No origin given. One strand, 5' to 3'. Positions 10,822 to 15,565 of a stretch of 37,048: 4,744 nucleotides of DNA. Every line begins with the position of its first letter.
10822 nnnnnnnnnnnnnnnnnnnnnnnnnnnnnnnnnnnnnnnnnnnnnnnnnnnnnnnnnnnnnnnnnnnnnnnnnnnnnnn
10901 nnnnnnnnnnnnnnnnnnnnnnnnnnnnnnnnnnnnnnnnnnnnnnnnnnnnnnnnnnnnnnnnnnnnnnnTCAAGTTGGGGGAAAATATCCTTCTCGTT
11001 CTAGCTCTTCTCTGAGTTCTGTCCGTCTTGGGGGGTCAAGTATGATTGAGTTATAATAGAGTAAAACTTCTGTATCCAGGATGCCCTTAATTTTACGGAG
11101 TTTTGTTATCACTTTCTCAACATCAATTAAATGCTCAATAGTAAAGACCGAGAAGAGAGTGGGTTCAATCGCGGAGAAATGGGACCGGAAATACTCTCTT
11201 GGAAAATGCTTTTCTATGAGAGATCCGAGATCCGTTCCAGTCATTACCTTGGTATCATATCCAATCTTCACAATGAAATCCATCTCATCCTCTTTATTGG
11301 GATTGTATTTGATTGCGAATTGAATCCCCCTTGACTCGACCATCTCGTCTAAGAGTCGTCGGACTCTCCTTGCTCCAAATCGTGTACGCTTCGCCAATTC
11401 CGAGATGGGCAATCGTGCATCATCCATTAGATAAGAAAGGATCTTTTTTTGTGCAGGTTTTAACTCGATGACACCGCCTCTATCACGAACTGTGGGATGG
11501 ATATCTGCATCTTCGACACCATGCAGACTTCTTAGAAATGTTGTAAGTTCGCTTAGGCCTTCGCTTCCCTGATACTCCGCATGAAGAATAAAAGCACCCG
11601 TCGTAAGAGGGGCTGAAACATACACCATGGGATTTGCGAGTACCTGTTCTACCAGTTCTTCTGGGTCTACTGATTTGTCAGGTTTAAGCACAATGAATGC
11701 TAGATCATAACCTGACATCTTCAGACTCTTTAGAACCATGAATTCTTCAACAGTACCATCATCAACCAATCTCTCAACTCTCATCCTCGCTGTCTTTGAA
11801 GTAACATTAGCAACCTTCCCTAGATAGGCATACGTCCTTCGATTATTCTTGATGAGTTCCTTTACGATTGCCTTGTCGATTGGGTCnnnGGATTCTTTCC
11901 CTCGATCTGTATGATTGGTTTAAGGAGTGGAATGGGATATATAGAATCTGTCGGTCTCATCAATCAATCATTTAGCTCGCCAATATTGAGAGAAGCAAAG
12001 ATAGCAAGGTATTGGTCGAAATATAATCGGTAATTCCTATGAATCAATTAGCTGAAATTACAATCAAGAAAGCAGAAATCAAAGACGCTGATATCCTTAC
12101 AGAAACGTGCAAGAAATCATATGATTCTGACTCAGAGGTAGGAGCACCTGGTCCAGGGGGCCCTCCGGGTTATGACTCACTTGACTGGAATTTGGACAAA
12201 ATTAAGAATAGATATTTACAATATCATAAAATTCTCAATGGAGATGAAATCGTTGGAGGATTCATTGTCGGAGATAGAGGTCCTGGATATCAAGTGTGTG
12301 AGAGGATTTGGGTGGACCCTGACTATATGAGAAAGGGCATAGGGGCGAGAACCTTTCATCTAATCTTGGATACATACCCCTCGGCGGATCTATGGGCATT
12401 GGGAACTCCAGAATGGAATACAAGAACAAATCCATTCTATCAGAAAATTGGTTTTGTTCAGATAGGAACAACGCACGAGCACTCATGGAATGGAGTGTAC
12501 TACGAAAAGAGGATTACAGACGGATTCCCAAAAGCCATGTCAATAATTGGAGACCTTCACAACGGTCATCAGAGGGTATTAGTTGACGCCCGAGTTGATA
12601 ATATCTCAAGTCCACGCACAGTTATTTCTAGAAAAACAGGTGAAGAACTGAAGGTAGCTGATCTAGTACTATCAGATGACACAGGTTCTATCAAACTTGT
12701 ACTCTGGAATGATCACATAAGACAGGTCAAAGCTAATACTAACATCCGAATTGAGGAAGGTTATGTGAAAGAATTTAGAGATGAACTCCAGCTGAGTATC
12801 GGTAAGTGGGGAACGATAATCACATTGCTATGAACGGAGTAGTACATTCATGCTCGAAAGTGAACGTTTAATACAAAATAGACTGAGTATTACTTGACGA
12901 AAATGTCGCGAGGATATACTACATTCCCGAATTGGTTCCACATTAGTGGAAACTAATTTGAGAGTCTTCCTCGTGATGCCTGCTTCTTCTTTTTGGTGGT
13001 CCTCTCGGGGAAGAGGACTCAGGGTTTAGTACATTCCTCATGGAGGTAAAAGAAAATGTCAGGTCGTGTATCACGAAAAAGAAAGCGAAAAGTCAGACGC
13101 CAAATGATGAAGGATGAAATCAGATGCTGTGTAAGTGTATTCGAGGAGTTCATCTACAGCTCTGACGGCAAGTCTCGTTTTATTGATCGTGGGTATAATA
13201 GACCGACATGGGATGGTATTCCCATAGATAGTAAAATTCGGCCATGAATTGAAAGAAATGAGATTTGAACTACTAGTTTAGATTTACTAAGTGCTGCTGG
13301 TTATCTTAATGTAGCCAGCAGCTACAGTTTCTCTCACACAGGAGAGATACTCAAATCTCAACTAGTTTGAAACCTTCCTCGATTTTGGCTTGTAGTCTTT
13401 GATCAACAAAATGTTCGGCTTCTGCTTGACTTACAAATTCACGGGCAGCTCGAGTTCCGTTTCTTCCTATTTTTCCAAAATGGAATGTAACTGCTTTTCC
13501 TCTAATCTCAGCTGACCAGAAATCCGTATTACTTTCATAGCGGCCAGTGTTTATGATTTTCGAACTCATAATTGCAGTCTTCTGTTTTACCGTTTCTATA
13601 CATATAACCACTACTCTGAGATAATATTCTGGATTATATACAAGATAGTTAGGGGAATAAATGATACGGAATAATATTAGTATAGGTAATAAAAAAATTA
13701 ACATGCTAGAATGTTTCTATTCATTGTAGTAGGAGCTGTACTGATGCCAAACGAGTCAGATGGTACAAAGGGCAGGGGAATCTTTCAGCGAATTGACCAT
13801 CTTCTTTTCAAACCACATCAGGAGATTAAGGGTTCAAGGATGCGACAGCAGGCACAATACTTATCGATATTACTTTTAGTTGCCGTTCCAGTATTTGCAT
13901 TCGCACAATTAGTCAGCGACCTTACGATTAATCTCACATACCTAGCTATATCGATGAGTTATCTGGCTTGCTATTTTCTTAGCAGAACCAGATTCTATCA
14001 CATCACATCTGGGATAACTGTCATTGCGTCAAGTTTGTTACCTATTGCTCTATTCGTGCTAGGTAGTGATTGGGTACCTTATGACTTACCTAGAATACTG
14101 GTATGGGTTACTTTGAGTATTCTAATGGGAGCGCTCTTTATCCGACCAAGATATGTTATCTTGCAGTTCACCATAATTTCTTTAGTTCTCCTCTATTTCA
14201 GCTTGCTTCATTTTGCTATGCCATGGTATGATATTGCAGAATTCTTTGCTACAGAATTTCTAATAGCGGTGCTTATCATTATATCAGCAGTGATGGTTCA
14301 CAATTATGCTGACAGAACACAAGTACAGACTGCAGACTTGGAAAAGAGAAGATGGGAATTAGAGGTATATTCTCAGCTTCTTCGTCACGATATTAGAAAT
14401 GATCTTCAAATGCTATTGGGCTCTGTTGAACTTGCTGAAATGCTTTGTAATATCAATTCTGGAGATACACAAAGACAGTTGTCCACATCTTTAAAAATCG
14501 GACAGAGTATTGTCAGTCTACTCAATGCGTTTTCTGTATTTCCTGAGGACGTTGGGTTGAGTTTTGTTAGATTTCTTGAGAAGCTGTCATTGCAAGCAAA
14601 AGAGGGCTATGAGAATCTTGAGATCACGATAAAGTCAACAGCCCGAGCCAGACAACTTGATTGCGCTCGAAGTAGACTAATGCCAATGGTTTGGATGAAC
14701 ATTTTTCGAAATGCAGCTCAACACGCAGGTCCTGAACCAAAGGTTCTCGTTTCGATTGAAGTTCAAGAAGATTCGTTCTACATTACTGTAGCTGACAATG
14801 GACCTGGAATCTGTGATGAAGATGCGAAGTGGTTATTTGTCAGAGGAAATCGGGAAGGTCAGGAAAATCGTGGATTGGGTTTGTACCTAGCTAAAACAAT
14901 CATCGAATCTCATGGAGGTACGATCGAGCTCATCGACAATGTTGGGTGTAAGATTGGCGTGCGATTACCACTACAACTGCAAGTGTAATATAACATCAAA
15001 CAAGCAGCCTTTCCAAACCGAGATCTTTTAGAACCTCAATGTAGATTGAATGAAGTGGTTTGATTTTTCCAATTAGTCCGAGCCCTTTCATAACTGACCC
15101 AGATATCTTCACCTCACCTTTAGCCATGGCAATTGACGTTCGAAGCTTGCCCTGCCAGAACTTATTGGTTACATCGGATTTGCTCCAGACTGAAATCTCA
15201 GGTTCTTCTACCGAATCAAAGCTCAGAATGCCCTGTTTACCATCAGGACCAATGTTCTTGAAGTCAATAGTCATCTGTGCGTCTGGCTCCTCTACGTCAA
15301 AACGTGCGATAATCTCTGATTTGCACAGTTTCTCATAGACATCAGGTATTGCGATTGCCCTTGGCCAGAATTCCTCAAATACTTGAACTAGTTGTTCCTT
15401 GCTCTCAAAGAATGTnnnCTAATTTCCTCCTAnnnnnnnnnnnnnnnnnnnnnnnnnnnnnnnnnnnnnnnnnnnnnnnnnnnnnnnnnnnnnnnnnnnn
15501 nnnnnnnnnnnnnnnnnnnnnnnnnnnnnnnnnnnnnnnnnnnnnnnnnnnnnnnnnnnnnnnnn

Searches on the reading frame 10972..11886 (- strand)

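Call 17: search_protein_families(library=pfam, proteins=[window:10972-11886:-], max_evalue=0.001)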
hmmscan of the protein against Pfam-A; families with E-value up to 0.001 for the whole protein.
window:10972-11886:- (304 aa): 2 families
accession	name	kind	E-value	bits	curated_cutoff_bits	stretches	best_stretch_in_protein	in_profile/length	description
PF13412.12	HTH_24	-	1.8e-13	50.3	21.9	2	1-47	2-48/48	Winged helix-turn-helix DNA-binding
PF13404.12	HTH_AsnC-type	-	9.2e-13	48.2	27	1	1-40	2-41/42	AsnC-type helix-turn-helix domain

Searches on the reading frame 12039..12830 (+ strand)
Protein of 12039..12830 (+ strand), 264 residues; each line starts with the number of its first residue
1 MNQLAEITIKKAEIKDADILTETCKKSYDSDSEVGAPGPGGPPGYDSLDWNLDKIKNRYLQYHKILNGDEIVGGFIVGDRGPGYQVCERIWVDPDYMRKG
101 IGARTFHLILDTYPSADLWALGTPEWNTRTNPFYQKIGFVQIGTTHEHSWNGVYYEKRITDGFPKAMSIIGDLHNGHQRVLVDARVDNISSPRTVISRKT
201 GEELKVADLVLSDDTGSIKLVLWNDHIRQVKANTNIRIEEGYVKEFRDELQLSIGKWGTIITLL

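Call 17: search_protein_families(library=pfam, proteins=[window:12039-12830:+], max_evalue=0.001)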
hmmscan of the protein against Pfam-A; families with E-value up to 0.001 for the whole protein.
window:12039-12830:+ (264 aa): 5 families
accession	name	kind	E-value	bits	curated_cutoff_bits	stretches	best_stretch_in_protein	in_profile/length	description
PF21473.3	Ssb-like_OB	-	1.5e-08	35.1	24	1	185-260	19-95/97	Single-stranded DNA binding protein Ssb-like, OB fold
PF13508.13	Acetyltransf_7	-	2.3e-08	34.7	27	1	67-140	10-83/84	Acetyltransferase (GNAT) domain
PF00583.31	Acetyltransf_1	-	6.4e-08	33.3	20.7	1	56-139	30-116/116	Acetyltransferase (GNAT) family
PF01336.31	tRNA_anti-codon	-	5.6e-06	26.6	27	1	197-257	8-72/75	OB-fold nucleic acid binding domain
PF13673.13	Acetyltransf_10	-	5.8e-05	23.5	23.6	1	57-148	28-116/128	Acetyltransferase (GNAT) domain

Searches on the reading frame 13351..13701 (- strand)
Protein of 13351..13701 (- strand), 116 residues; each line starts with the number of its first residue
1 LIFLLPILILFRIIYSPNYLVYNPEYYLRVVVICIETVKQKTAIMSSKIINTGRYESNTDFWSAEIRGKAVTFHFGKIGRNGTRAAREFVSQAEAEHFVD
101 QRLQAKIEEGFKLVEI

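Call 32: search_protein_families(library=pfam, proteins=[window:13351-13701:-], max_evalue=0.0001)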
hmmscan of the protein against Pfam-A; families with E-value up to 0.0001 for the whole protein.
window:13351-13701:- (116 aa): 1 family
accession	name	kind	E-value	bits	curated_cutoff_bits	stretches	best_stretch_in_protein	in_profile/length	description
PF05406.20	WGR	-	3.2e-07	30.8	22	1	57-112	13-73/79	WGR domain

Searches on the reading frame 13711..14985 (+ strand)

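Call 31: search_protein_families(library=pfam, proteins=[window:13711-14985:+], max_evalue=0.0001)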
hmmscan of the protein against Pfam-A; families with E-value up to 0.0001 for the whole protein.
window:13711-14985:+ (425 aa): 2 families
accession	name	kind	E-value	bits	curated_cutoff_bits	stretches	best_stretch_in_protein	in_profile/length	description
PF02518.31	HATPase_c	-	6.3e-17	62.5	26.4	1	327-422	9-110/111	Histidine kinase-, DNA gyrase B-, and HSP90-like ATPase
PF13581.12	HATPase_c_2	-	1e-05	26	27.4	1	331-400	39-111/127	Histidine kinase-like ATPase domain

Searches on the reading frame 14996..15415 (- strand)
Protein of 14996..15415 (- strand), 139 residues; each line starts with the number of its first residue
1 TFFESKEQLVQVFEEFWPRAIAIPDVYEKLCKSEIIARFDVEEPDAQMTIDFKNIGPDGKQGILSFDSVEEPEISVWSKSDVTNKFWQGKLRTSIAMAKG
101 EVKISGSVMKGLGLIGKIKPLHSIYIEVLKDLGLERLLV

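Call 32: search_protein_families(library=pfam, proteins=[window:14996-15415:-], max_evalue=0.0001)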
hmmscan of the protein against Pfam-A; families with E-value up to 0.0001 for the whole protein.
window:14996-15415:- (139 aa): 1 family
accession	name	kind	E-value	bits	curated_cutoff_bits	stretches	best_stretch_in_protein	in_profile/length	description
PF02036.22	SCP2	-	3.1e-06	27.9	21.3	1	29-114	15-96/101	SCP-2 sterol transfer family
